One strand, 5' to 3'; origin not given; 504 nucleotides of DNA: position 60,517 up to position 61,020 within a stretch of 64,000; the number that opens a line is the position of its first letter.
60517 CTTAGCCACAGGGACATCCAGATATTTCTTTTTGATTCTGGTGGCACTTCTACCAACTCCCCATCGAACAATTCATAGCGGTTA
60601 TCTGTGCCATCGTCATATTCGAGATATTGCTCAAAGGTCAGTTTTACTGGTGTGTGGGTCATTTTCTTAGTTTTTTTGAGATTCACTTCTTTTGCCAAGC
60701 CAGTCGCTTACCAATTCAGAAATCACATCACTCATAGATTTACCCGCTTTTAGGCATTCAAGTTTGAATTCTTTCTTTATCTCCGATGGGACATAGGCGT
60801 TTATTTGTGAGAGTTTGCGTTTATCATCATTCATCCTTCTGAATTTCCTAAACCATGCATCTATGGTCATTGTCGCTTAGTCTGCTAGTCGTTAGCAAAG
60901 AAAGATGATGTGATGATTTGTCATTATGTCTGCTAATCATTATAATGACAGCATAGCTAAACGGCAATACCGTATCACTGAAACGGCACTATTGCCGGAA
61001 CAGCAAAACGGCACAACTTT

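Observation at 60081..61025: RHH protein translationally coupled to a Uma2 nuclease, preceded by palindromic operators and three iteron-like direct repeats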

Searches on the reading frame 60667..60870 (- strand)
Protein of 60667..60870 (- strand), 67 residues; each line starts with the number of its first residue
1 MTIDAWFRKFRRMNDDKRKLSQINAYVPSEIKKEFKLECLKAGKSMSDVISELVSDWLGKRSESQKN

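Call 4: search_protein_families(library=pfam, proteins=[window:60667-60870:-], max_evalue=1)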
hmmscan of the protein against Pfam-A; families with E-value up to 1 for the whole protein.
window:60667-60870:- (67 aa): 3 families
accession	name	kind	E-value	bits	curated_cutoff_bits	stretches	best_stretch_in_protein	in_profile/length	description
PF09274.16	ParG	-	1.3e-06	28.9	21.4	1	19-59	33-73/76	ParG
PF01402.27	RHH_1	-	0.0008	19.7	20.5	1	23-59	2-38/39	Ribbon-helix-helix protein, copG family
PF07878.17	RHH_5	-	0.0025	17.9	26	1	23-54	4-35/43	CopG-like RHH_1 or ribbon-helix-helix domain, RHH_5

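Call 8: find_homologous_proteins(query=window:60667-60870:-, max_evalue=0.001)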
Query window:60667-60870:- (67 aa): 18 proteins with E <= 0.001 among 18 candidates.
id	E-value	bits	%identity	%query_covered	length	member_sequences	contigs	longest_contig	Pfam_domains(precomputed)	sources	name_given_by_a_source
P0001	6.6e-27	110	100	82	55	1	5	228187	PF09274.16,PF10723.16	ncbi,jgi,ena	jgi:hypothetical protein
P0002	5.1e-19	85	80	81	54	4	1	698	PF09274.16,PF10723.16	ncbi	-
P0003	1.0e-18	84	74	85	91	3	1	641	PF10723.16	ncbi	-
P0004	3.0e-18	83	76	81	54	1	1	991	PF09274.16,PF10723.16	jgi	jgi:hypothetical protein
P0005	3.2e-18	82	80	81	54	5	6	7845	PF09274.16,PF10723.16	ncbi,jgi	jgi:hypothetical protein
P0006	3.7e-18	82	77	78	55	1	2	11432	PF09274.16,PF10723.16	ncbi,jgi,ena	jgi:uncharacterized protein YbaP (TraB family)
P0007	5.1e-18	82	68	90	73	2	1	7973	PF09274.16,PF10723.16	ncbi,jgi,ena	jgi:predicted DNA-binding protein (UPF0278 family)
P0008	7.2e-18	81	79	79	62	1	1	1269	PF09274.16,PF10723.16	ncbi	-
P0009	7.6e-18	81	79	79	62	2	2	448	PF09274.16,PF10723.16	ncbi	-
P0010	1.1e-17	81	70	85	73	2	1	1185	PF10723.16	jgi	jgi:hypothetical protein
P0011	1.4e-17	80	74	81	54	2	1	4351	PF09274.16,PF22180.4,PF10723.16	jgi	jgi:hypothetical protein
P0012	2.6e-17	80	74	81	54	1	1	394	PF09274.16,PF10723.16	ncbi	-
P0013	4.8e-17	79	74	81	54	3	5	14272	PF09274.16,PF10723.16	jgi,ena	jgi:hypothetical protein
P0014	1.2e-16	77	74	79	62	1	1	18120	PF09274.16,PF10723.16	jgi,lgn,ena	-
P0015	1.5e-16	77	74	81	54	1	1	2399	PF09274.16,PF22180.4,PF10723.16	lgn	-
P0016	2.2e-16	77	69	81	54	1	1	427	PF09274.16,PF10723.16,PF01402.28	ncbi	-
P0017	6.1e-16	75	69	81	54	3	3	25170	PF09274.16,PF10723.16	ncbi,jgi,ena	jgi:hypothetical protein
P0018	1.5e-15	74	70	81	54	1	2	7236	PF09274.16,PF10723.16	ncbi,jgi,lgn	jgi:uncharacterized protein YbaP (TraB family)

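Call 12: find_encoding_contigs(protein=P0001, flank=5000, max_places=6)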
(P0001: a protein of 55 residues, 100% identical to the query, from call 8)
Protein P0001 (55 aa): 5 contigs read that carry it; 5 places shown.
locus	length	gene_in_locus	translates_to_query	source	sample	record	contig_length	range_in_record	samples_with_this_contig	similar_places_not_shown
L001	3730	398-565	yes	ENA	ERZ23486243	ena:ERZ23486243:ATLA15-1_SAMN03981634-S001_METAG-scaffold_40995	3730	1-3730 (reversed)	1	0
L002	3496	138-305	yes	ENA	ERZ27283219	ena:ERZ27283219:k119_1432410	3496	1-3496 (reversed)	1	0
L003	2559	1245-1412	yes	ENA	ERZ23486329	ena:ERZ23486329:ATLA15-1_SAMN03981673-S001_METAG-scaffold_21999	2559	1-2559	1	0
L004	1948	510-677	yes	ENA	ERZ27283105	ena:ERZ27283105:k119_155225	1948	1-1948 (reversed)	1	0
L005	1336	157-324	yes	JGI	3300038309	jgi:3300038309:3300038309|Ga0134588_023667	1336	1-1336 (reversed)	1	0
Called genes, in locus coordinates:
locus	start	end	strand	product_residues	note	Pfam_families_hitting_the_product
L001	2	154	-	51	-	?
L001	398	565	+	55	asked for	PF09274:ParG (weak), PF10723:RepB-RCR_reg (weak)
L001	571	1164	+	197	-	PF05685:Uma2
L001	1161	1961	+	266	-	-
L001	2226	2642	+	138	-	-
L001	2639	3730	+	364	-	?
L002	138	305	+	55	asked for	PF09274:ParG (weak), PF10723:RepB-RCR_reg (weak)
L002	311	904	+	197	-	PF05685:Uma2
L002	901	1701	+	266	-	-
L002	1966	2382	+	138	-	-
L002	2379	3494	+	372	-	?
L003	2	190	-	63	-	?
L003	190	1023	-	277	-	-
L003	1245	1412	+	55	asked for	PF09274:ParG (weak), PF10723:RepB-RCR_reg (weak)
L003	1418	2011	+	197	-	PF05685:Uma2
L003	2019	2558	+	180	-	?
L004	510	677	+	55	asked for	PF09274:ParG (weak), PF10723:RepB-RCR_reg (weak)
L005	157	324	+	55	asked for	PF09274:ParG (weak), PF10723:RepB-RCR_reg (weak)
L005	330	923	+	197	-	PF05685:Uma2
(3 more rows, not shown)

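Call 19: find_related_loci(query=A3, collection=genome_contigs, flank=4000)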
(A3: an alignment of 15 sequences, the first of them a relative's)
Query A3 (55 aa) in genome_contigs; peptide patterns used: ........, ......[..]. (x = any residue, [..] = any of these).
37 stretches matched a pattern, but none encodes a relative of the query by tblastn (E <= 1e-3).

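Call 22: find_encoding_contigs(protein=P0017, flank=4000, max_places=3)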
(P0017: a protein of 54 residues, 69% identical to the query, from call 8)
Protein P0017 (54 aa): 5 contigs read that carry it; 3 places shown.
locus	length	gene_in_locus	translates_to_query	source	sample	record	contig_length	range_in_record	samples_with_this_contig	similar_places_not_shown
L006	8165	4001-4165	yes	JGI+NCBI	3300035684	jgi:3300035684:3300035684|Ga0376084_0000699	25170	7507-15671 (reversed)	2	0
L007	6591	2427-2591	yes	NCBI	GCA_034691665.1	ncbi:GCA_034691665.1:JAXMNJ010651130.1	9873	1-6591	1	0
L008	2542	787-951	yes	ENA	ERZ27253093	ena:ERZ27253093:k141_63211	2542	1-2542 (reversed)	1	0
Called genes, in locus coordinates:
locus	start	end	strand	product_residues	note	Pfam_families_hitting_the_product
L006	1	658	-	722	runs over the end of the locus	-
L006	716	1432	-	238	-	-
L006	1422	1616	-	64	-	-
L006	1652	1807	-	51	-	-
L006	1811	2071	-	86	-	-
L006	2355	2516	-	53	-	-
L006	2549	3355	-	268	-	-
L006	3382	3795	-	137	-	-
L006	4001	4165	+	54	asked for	PF10723:RepB-RCR_reg (weak), PF09274:ParG (weak)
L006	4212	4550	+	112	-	-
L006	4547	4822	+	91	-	-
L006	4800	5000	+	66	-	-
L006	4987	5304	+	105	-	-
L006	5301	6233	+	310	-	-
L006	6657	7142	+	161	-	-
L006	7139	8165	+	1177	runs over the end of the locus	PF12965:DUF3854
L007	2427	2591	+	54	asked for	PF10723:RepB-RCR_reg (weak), PF09274:ParG (weak)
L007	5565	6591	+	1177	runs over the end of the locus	PF12965:DUF3854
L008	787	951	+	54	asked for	PF10723:RepB-RCR_reg (weak), PF09274:ParG (weak)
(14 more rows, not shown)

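Call 23: find_encoding_contigs(protein=P0014, flank=4000, max_places=3)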
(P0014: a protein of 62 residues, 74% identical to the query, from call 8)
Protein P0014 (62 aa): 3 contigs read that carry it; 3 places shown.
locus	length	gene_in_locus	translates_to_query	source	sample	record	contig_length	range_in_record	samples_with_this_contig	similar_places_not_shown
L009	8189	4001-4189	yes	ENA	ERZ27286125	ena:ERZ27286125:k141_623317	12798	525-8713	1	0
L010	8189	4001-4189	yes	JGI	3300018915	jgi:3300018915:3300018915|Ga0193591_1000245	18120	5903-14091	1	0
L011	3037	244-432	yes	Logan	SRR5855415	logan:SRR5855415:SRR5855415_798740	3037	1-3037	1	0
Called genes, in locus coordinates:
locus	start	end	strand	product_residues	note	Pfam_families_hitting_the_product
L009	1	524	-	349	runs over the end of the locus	?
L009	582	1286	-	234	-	-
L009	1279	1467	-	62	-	-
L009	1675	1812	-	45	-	-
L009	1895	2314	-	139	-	-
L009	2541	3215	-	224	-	-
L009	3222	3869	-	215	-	-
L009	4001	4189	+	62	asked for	PF09274:ParG (weak), PF10723:RepB-RCR_reg (weak)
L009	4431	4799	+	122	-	-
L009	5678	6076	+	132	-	-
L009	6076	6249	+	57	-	-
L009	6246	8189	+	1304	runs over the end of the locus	-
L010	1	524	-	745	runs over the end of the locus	-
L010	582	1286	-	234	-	-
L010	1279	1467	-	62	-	-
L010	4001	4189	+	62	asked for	PF09274:ParG (weak), PF10723:RepB-RCR_reg (weak)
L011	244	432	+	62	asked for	PF09274:ParG (weak), PF10723:RepB-RCR_reg (weak)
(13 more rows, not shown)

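Call 24: find_encoding_contigs(protein=P0013, flank=4000, max_places=4)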
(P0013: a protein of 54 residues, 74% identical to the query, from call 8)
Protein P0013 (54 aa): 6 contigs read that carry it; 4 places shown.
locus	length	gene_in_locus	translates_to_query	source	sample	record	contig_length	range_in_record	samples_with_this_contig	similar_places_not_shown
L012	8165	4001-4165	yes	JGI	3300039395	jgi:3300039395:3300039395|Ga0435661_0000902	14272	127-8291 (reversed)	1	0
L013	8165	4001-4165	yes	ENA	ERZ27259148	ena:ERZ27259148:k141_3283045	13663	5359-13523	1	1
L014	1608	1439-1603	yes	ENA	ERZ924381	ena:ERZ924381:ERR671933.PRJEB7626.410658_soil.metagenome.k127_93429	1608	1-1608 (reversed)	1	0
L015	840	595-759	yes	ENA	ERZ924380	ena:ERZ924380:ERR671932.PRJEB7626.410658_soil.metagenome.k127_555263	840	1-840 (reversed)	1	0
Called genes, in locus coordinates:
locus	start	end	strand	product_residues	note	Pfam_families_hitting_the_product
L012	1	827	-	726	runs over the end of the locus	-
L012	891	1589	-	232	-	-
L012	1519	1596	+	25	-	-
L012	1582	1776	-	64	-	-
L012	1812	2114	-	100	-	-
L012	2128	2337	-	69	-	-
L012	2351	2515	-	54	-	-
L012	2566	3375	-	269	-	-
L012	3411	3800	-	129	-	-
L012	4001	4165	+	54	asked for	PF10723:RepB-RCR_reg (weak), PF09274:ParG (weak)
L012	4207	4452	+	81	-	-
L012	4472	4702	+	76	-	-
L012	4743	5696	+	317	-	-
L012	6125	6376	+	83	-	-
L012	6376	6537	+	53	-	-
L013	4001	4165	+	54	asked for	PF10723:RepB-RCR_reg (weak), PF09274:ParG (weak)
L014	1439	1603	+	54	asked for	PF10723:RepB-RCR_reg (weak), PF09274:ParG (weak)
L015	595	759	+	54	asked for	PF10723:RepB-RCR_reg (weak), PF09274:ParG (weak)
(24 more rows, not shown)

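Call 26: search_protein_families(library=pfam, proteins=[L001:1161-1961:+, L001:2226-2642:+, L001:2639-3730:+, L003:190-1023:-, L003:2019-2558:+, L006:3382-3795:-, L006:2549-3355:-, L006:4212-4550:+, L006:5301-6233:+, L006:6657-7142:+], max_evalue=0.01)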
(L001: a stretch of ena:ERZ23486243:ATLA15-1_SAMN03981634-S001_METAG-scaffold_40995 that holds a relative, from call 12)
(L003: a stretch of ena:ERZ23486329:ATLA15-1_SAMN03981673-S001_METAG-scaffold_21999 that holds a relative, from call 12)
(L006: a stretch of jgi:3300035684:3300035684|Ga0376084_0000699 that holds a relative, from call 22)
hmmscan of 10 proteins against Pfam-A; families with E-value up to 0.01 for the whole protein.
L001:1161-1961:+ (266 aa): 0 families

L001:2226-2642:+ (138 aa): 0 families

L001:2639-3730:+ (364 aa): 0 families

L003:190-1023:- (277 aa): 0 families

L003:2019-2558:+ (180 aa): 0 families

L006:3382-3795:- (137 aa): 0 families

L006:2549-3355:- (268 aa): 0 families

L006:4212-4550:+ (112 aa): 1 family
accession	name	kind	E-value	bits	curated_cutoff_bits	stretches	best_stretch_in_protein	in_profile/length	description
PF00311.23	PEPcase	-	0.0023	16.4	22.4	1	28-100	100-162/919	Phosphoenolpyruvate carboxylase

L006:5301-6233:+ (310 aa): 0 families

L006:6657-7142:+ (161 aa): 0 families

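Call 27: predict_structure(alignment_id=A3)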
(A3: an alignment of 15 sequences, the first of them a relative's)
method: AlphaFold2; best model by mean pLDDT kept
length: 55 residues; sequences in the alignment: 15
mean_pLDDT: 78.9   pTM: 0.45
mean pLDDT of the five models: 78.9, 76.1, 74.1, 73.5, 72.8
residues with pLDDT >= 90: 5; 70-90: 35; 50-70: 15; < 50: 0
segments of 3 or more residues with pLDDT < 50: none
pLDDT, mean of each block of 10 residues (from residue 1): 56 77 89 88 89 72
secondary structure, 60 per line:
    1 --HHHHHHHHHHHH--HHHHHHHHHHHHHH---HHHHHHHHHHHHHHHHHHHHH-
elements in order: H3-14 H17-30 H34-54

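Call 28: search_solved_structures(query=A3, max_evalue=10, show_alignments=3)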
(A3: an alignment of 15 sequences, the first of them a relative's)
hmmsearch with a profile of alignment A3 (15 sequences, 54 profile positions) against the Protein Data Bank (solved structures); distinct sequences matched with E-value up to 10: 8.
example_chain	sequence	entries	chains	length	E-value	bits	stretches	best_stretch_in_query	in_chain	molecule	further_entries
1p94_A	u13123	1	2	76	0.0001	25.2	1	20-48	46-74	plasmid partition protein ParG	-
2kel_A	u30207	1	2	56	0.075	16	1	8-50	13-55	Uncharacterized protein 56B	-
6x0a_a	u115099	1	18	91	0.14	15.2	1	29-50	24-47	Putative addiction module antidote protein, CopG/Arc/MetJ family chimera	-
5ceg_A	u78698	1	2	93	0.14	15.1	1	29-50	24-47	Addiction module antidote protein, CopG/Arc/MetJ family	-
4r3u_A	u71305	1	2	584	0.51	13.4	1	25-49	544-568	2-hydroxyisobutyryl-CoA mutase large subunit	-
9c2h_B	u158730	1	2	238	0.6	13.1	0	24-37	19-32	Antibody Fab NP3-B4 Heavy Chain (variable region)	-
2key_A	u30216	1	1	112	0.66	13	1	5-22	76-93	Putative phage integrase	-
7lha_A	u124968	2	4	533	1.2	12.2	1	34-53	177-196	Exo-L-galactose-6-sulfatase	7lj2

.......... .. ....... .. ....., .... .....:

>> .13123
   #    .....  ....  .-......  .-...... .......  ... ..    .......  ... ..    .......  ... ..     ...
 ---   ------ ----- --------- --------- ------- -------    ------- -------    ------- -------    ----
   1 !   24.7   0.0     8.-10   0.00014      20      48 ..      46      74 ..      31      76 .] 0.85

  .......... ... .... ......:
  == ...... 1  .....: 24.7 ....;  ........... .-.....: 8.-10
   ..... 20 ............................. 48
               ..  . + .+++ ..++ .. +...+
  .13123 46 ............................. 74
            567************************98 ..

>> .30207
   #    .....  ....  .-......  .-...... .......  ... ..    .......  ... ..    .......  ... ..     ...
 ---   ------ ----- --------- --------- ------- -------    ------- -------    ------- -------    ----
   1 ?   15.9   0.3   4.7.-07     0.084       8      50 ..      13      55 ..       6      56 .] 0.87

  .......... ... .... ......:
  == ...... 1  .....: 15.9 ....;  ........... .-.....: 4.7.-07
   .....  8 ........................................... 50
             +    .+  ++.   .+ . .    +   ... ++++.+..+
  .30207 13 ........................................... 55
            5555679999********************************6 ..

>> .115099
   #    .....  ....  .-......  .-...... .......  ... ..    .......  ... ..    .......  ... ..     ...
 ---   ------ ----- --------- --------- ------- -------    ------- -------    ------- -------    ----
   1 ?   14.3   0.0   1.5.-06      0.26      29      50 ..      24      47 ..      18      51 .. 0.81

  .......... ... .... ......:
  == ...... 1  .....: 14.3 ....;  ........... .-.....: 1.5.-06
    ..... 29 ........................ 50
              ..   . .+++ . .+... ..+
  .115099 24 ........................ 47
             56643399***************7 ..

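Call 30: find_encoding_contigs(protein=P0005, flank=4000, max_places=4)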
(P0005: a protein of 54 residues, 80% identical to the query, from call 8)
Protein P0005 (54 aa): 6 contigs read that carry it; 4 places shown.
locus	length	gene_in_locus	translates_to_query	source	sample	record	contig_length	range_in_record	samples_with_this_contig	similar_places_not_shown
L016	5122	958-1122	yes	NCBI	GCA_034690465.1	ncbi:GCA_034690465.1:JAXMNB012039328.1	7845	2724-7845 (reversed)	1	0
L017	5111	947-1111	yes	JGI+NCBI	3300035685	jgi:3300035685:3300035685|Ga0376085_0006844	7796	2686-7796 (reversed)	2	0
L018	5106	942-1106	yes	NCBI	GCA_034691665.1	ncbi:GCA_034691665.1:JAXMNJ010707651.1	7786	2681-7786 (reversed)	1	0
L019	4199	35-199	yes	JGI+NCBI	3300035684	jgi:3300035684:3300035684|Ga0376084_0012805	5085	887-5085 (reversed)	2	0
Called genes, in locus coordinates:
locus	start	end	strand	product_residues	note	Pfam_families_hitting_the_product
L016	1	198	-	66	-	?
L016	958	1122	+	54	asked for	PF10723:RepB-RCR_reg (weak), PF09274:ParG (weak)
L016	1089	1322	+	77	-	-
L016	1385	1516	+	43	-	-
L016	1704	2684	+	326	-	-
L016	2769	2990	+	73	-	-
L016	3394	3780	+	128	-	-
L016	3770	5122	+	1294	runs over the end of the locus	-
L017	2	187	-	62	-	?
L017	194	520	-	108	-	-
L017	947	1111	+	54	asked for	PF10723:RepB-RCR_reg (weak), PF09274:ParG (weak)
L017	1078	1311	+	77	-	-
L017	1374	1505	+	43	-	-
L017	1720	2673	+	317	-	-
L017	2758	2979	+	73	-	-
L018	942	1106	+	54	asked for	PF10723:RepB-RCR_reg (weak), PF09274:ParG (weak)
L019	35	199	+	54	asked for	PF10723:RepB-RCR_reg (weak), PF09274:ParG (weak)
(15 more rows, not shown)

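Call 31: find_encoding_contigs(protein=P0006, flank=5000, max_places=2)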
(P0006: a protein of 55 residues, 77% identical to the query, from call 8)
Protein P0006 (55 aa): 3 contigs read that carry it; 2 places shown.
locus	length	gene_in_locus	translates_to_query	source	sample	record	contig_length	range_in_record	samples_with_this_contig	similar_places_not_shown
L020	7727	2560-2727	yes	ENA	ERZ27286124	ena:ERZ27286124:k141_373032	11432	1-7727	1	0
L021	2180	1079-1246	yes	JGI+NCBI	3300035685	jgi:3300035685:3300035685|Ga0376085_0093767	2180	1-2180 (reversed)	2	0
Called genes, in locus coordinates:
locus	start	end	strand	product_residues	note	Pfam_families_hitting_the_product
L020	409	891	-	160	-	-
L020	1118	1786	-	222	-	-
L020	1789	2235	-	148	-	-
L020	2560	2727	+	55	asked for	PF09274:ParG (weak), PF10723:RepB-RCR_reg (weak)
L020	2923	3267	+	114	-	-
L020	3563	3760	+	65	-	-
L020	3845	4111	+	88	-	-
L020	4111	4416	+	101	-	-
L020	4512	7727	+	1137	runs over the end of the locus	PF08706:D5_N, PF03288:Pox_D5 (weak)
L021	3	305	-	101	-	?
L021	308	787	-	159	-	-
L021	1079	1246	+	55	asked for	PF09274:ParG (weak), PF10723:RepB-RCR_reg (weak)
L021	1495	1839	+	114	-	-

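Call 32: find_encoding_contigs(protein=P0007, flank=5000, max_places=2)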
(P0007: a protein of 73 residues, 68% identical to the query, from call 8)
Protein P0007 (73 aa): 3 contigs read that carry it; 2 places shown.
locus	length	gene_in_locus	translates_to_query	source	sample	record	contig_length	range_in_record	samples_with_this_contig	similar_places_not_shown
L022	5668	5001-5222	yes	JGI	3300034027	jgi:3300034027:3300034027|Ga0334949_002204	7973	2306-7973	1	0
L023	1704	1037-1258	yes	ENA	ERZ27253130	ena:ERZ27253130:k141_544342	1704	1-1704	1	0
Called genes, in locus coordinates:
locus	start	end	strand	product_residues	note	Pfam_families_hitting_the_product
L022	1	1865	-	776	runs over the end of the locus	-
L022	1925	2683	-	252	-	-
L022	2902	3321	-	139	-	-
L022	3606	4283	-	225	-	-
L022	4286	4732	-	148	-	-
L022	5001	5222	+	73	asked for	PF09274:ParG (weak), PF10723:RepB-RCR_reg (weak)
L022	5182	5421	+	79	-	-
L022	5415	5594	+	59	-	-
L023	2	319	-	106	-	?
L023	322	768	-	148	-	-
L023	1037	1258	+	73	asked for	PF09274:ParG (weak), PF10723:RepB-RCR_reg (weak)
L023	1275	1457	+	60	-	-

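Call 35: find_related_loci(query=A3, collection=viral_contigs, flank=6000)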
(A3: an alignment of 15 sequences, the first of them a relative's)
Query A3 (55 aa) in viral_contigs; peptide patterns used: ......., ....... (x = any residue, [..] = any of these).
16 stretches matched a pattern, but none encodes a relative of the query by tblastn (E <= 1e-3).
